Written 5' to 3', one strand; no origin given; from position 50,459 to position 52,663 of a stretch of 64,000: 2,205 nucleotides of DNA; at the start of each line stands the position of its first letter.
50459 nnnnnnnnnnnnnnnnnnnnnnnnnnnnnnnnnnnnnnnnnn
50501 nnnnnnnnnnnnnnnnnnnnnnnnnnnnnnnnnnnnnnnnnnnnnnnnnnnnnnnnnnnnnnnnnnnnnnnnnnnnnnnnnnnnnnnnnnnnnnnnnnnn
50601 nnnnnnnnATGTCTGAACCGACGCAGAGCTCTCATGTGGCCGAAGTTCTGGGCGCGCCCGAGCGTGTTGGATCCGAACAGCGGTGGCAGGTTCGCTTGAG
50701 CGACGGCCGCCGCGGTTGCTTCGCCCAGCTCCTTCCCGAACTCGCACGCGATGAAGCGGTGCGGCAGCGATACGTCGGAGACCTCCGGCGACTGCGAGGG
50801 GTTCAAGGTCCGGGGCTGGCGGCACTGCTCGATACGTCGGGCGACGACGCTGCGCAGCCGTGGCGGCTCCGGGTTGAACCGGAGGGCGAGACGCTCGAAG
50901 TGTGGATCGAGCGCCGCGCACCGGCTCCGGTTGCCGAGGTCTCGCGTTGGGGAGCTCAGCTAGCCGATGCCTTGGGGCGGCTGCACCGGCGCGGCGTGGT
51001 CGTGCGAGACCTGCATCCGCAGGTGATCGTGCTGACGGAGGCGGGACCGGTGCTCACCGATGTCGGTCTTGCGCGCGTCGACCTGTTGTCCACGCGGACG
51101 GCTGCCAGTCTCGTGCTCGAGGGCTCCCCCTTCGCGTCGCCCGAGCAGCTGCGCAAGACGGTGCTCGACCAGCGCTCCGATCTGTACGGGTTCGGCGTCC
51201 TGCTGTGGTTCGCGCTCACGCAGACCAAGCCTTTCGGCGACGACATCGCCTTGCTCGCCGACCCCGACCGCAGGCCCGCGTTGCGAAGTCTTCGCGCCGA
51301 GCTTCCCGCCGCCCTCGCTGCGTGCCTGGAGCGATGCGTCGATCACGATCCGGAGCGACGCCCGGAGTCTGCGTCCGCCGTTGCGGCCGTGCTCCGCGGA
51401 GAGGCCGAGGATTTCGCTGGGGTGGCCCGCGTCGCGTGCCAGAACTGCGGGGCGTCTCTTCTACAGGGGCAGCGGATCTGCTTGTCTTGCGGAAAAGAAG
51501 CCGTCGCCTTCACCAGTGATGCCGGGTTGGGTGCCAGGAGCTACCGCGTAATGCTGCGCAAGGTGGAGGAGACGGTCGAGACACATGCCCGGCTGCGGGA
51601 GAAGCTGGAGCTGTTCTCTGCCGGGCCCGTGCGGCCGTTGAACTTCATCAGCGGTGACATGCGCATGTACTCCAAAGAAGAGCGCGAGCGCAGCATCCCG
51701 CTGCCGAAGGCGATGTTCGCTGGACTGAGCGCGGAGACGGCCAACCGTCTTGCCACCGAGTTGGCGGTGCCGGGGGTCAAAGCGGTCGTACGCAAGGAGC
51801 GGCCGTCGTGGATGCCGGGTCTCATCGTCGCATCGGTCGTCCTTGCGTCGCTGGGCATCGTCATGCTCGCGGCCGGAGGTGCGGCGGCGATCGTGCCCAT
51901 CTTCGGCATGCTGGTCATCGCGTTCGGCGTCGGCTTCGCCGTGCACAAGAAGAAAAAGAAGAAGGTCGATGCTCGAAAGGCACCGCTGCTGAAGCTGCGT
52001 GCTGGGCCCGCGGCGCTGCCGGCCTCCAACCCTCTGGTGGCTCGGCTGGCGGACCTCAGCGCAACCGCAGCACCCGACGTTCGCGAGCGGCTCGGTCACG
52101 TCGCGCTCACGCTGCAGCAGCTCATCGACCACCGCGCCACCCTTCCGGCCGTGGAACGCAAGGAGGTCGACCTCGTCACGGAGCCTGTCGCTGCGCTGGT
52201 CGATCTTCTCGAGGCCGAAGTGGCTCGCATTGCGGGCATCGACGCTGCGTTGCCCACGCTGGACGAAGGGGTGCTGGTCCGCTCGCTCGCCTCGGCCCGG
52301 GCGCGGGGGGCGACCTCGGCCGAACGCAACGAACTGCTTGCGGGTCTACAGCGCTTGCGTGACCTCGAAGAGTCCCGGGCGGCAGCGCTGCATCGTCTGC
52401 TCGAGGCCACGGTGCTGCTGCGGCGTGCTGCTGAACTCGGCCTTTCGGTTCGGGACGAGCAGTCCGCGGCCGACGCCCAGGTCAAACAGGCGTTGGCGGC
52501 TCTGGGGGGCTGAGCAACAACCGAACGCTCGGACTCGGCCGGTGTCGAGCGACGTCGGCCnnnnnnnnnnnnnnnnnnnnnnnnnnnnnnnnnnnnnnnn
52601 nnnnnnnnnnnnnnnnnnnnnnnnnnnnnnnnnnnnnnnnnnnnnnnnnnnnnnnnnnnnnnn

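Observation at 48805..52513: Translationally coupled kinase / pseudokinase pair with identical architecture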

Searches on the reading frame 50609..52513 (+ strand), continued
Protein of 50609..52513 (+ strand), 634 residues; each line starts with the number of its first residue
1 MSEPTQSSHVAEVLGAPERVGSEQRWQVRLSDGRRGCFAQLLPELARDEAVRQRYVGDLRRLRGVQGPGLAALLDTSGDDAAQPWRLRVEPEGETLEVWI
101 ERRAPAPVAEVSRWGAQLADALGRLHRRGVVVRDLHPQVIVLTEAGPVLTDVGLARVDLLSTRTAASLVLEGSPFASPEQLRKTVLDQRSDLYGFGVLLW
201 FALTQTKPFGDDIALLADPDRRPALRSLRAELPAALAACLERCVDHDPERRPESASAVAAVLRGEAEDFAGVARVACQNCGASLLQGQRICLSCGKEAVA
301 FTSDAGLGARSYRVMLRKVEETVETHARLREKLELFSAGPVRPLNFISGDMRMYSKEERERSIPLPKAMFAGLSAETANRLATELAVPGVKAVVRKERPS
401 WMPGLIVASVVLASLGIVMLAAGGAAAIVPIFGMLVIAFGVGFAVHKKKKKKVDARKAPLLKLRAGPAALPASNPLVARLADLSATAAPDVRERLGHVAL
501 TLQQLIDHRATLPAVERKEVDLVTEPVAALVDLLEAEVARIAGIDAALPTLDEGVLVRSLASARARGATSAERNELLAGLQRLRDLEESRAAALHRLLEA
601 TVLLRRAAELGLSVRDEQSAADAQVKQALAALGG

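Call 40: fold_search(model_id=the predicted structure, library=pdb)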
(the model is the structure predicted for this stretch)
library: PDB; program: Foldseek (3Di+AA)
matches with E <= 10: 1996; with E <= 0.001: 1988
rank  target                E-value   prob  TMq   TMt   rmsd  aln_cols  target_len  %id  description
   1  6i2p_A                1.8e-14  1.00  0.32  0.68   5.5       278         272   25  Crystal structure of the Mycobacterium tuberculosis PknB kinase domain (L33E mutant) in complex with its substrate Gar (released 2019-05-22)
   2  2fum_D                2.5e-14  1.00  0.33  0.76   3.5       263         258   23  Catalytic domain of protein kinase PknB from Mycobacterium tuberculosis in complex with mitoxantrone (released 2006-08-01)
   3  3ori_A                4.0e-14  1.00  0.33  0.71   4.3       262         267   25  Mycobacterium tuberculosis PknB kinase domain L33D mutant (crystal form 1) (released 2010-12-15)
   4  6i2p_B                7.3e-14  1.00  0.30  0.64   5.5       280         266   26  Crystal structure of the Mycobacterium tuberculosis PknB kinase domain (L33E mutant) in complex with its substrate Gar (released 2019-05-22)
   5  3f69_A                9.3e-14  1.00  0.31  0.68   4.7       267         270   24  Crystal structure of the Mycobacterium tuberculosis PknB mutant kinase domain in complex with KT5720 (released 2008-12-02)
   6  6b2p                  1.1e-13  1.00  0.33  0.76   3.9       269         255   24  Dual Inhibition of the Essential Protein Kinases A and B in Mycobacterium tuberculosis (released 2018-02-14)
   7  3ort                  1.1e-13  1.00  0.30  0.64   5.2       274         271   24  Mycobacterium tuberculosis PknB kinase domain L33D mutant (crystal form 6) (released 2010-12-15)
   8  3orm                  1.5e-13  1.00  0.33  0.73   4.4       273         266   23  Mycobacterium tuberculosis PknB kinase domain D76A mutant (released 2010-12-15)
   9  3f61                  2.0e-13  1.00  0.31  0.66   4.8       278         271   24  Crystal Structure of M. tuberculosis PknB Leu33Asp/Val222Asp double mutant in complex with ADP (released 2008-12-02)
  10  3f69_B                2.2e-13  1.00  0.32  0.66   5.0       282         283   25  Crystal structure of the Mycobacterium tuberculosis PknB mutant kinase domain in complex with KT5720 (released 2008-12-02)
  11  3oro                  2.3e-13  1.00  0.32  0.69   4.4       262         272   25  Mycobacterium tuberculosis PknB kinase domain L33D mutant (crystal form 4) (released 2010-12-15)
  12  3orp                  3.4e-13  1.00  0.31  0.65   5.0       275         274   24  Mycobacterium tuberculosis PknB kinase domain L33D mutant (crystal form 5) (released 2010-12-15)
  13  3ork                  4.4e-13  1.00  0.30  0.63   5.1       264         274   24  Mycobacterium tuberculosis PknB kinase domain L33D mutant (crystal form 2) (released 2010-12-15)
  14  2fum_C                6.3e-13  1.00  0.32  0.76   3.4       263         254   23  Catalytic domain of protein kinase PknB from Mycobacterium tuberculosis in complex with mitoxantrone (released 2006-08-01)
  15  5m07_B                7.3e-13  1.00  0.31  0.73   4.3       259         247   23  Crystal structure of Mycobacterium tuberculosis PknI kinase domain, C20A mutant (released 2017-01-11)
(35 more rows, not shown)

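Call 48: fold_search(model_id=the predicted structure, library=viral)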
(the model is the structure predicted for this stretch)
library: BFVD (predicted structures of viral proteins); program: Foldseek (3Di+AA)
matches with E <= 10: 842; with E <= 0.001: 233
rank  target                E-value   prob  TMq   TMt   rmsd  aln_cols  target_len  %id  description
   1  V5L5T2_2              6.2e-11  1.00  0.34  0.27  19.1       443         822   16  (no name in the UniProt tables at hand)
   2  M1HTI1                5.4e-10  1.00  0.31  0.61   5.4       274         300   18  (no name in the UniProt tables at hand)
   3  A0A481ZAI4            1.0e-09  1.00  0.31  0.65   4.2       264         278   18  Putative serine/threonine protein kinase [Pithovirus LCPAC302]
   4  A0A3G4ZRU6            1.2e-09  1.00  0.33  0.53   5.4       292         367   15  STE/STE20/FRAY protein kinase [Terrestrivirus sp.]
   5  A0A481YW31            3.0e-09  1.00  0.31  0.65   5.9       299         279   17  Putative serine/threonine protein kinase [Marseillevirus LCMAC201]
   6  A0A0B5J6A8            4.0e-09  1.00  0.33  0.23   5.1       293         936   19  Serine/threonine kinase motif-containing protein [Pandoravirus inopinatum]
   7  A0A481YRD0            4.7e-09  1.00  0.28  0.24  32.6       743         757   13  non-specific serine/threonine protein kinase [Marseillevirus LCMAC101]
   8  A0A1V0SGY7            4.9e-09  1.00  0.30  0.61   4.2       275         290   16  Serine/threonine protein kinase [Hokovirus HKV1]
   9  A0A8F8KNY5            5.4e-09  1.00  0.31  0.54   7.7       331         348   18  Serine/threonine protein kinase [Clandestinovirus]
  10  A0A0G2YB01            6.3e-09  1.00  0.31  0.42   5.8       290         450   16  Serine threonine-protein kinase [Acanthamoeba polyphaga mimivirus Kroon]
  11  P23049                6.3e-09  1.00  0.28  0.45   8.3       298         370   22  Tyrosine-protein kinase transforming protein SEA [Avian erythroblastosis virus (strain S13)]
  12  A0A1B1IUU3            6.3e-09  1.00  0.31  0.33  24.2       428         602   18  (no name in the UniProt tables at hand)
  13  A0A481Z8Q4            6.3e-09  1.00  0.32  0.40  32.9       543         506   14  Putative serine/threonine protein kinase [Pithovirus LCPAC304]
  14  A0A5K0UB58            7.0e-09  1.00  0.30  0.28   7.3       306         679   20  Serine/threonine protein kinase [Yasminevirus sp. GU-2018]
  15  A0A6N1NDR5            7.3e-09  1.00  0.32  0.33   4.2       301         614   15  Putative serine threonine-protein kinase [Tupanvirus deep ocean]
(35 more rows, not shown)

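Call 61: find_encoding_contigs(protein=window:50609-52513:+, flank=3000, max_places=3)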
Protein window:50609-52513:+ (634 aa): 2 contigs read that carry it; 2 places shown.
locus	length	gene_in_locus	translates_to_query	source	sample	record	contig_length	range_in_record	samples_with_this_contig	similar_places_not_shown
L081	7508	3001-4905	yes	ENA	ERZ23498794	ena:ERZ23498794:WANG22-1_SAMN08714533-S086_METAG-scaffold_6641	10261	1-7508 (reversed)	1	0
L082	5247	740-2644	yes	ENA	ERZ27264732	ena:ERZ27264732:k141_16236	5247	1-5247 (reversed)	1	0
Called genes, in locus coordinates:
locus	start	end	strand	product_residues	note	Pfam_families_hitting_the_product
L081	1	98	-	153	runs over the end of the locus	PF00903:Glyoxalase, PF18029:Glyoxalase_6, PF22650:At5g48480-like_C (weak)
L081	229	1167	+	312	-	-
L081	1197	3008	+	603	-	PF00069:Pkinase, PF01636:APH (faint), PF07714:PK_Tyr_Ser-Thr, PF03109:ABC1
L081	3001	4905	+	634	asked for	PF00069:Pkinase, PF07714:PK_Tyr_Ser-Thr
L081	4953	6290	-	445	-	PF01554:MatE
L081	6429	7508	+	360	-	?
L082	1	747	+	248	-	?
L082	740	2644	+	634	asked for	PF00069:Pkinase, PF07714:PK_Tyr_Ser-Thr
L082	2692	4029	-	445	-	PF01554:MatE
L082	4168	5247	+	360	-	?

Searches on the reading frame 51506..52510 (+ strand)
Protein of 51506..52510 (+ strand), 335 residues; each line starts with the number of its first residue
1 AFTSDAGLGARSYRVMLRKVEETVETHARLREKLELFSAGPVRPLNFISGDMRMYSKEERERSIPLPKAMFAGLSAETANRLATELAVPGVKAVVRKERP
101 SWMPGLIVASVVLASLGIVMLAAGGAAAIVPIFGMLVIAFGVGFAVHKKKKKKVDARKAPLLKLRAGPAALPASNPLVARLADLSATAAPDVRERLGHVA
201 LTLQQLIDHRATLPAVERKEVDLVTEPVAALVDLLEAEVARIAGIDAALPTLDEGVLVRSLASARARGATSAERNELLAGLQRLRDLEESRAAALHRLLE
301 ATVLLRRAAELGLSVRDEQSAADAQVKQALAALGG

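Call 70: search_protein_representatives(protein=window:51506-52510:+)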
Query: 335 residues. Proteins with E-value up to 0.001 (for the whole library): 123; up to 1e-10: 88; up to 1e-30: 60. The best 123 are listed.
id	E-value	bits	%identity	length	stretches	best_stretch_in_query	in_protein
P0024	6.6e-87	308.0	56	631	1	11-334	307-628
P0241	5.6e-65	236.0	49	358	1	14-335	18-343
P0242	1.1e-62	228.5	47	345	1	5-335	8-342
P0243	6.6e-62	226.0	59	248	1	86-335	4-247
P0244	7.3e-60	219.2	47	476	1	12-334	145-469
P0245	8.5e-60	219.0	46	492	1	7-333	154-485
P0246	2.4e-59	217.5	46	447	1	7-333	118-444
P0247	1.5e-57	211.7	47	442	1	5-334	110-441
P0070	2.6e-57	210.9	46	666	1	12-335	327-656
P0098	4.1e-56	206.9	44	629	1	10-333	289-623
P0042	5.2e-56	206.6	43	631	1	10-333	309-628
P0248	1.7e-55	204.9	49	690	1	5-334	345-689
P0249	1.7e-55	204.9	44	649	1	15-335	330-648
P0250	2.2e-55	204.6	46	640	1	11-318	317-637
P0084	3.8e-55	203.8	44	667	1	13-333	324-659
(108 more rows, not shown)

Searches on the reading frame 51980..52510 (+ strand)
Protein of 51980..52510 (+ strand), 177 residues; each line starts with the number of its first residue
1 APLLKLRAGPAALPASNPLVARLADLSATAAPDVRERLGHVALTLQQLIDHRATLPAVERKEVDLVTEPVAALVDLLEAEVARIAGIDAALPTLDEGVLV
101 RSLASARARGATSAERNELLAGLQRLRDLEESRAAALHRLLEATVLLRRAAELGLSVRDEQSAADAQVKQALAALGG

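Call 43: search_solved_structures(query=A3, max_evalue=10, show_alignments=2)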
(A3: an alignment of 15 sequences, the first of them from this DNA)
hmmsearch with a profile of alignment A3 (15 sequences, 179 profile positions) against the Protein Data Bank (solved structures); distinct sequences matched with E-value up to 10: 10.
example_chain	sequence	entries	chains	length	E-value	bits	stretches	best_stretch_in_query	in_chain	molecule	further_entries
4v81_A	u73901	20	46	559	0.14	15.4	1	15-127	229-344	T-complex protein 1 subunit alpha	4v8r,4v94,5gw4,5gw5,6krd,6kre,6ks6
3bzc_A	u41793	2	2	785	0.17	15.2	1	86-148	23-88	Tex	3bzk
2oce_A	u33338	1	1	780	0.19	15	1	86-148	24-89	Hypothetical protein PA5201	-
6v47_B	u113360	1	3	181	0.56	13.5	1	36-119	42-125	Hemagglutinin HA2 chain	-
6wa3_A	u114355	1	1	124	0.82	12.9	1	21-88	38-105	Matrix protein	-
6wa5_A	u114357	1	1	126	0.82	12.9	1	21-88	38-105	Matrix protein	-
6wa4_A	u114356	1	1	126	0.82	12.9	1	21-88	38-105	Matrix protein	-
4ica_A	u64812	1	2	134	0.99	12.7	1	21-88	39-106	Matrix protein p15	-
2n1r_A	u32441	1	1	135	1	12.6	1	21-88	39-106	Matrix protein p15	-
4ic9_A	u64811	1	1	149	1.3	12.3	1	21-88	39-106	Matrix protein p15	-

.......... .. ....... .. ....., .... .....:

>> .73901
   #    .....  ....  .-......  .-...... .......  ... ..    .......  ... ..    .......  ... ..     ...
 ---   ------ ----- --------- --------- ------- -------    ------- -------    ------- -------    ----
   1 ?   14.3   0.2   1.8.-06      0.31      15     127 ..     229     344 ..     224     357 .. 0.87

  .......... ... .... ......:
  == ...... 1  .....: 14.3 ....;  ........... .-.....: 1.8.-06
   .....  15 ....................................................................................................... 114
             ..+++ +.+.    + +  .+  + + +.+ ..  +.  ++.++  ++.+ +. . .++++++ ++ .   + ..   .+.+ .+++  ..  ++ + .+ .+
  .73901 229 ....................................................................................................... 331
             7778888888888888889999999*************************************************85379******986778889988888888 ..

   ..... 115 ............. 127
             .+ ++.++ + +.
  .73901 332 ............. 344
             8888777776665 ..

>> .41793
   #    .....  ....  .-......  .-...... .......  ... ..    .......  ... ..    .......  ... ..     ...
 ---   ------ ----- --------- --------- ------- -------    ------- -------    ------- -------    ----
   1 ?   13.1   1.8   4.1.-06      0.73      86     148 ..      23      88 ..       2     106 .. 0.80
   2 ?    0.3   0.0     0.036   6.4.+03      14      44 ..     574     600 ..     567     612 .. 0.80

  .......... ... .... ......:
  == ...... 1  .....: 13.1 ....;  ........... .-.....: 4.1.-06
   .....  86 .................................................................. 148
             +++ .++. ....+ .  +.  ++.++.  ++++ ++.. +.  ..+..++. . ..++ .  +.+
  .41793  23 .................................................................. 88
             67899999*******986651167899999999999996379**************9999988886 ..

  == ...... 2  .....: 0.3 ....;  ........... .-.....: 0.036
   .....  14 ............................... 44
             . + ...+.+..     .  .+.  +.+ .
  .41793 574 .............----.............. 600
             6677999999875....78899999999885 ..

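Call 44: search_protein_families(library=pfam, proteins=[window:51980-52510:+], max_evalue=10)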
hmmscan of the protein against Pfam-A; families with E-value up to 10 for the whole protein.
seq(177 aa): 2 families
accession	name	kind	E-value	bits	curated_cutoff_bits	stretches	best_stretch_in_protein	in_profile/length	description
PF13624.11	SurA_N_3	-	0.07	13.4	27.2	1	130-165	81-116/162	SurA-like N-terminal domain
PF13623.11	SurA_N_2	-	0.17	12.2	28.5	1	127-166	80-119/145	SurA-like N-terminal domain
